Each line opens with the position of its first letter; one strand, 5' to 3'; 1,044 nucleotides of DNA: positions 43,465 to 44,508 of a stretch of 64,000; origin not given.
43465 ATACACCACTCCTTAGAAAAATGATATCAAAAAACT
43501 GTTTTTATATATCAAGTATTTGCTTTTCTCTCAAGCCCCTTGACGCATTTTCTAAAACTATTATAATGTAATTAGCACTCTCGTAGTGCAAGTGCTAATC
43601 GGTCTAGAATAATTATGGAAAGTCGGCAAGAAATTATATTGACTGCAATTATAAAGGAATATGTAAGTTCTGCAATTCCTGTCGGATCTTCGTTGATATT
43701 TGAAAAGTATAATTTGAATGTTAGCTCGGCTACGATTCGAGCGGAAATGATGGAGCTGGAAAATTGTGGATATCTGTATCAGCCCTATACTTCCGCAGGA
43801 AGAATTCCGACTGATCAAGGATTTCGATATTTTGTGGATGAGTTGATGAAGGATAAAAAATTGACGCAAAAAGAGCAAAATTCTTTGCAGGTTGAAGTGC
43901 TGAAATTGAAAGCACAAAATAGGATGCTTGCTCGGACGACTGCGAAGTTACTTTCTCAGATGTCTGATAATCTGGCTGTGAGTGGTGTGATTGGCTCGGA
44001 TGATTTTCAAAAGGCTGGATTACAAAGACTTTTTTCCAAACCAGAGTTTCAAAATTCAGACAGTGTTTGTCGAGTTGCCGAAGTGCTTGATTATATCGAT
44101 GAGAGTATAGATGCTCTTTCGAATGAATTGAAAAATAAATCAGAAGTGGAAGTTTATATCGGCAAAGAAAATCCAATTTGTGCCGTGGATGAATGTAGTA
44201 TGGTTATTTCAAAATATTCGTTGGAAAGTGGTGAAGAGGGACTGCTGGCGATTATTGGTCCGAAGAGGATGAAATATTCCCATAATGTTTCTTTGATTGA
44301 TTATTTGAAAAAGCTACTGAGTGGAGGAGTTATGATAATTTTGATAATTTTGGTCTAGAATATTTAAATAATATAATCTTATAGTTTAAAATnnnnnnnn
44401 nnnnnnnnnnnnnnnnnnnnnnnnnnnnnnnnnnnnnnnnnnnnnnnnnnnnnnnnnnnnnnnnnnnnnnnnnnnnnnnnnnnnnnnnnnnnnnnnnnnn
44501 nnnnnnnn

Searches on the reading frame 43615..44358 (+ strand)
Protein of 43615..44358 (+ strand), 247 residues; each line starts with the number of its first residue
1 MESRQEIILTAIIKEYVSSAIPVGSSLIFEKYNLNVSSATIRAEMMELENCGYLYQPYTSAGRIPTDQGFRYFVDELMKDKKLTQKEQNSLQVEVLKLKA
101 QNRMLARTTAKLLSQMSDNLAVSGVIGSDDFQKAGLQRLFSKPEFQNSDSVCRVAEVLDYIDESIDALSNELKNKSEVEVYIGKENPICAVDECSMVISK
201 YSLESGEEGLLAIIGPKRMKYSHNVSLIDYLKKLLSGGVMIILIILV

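Call 12: find_encoding_contigs(protein=window:43615-44358:+, flank=10000, max_places=10)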
Protein window:43615-44358:+ (247 aa): no gene with exactly this product is on record in the collection.

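Call 23: search_protein_families(library=pfam, proteins=[window:43615-44358:+])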
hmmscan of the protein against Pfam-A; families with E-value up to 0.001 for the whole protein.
window:43615-44358:+ (247 aa): 1 family
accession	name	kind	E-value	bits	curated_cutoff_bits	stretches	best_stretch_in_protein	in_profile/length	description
PF01628.27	HrcA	-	2.6e-21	77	22.2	1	86-223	85-213/215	HrcA protein C terminal domain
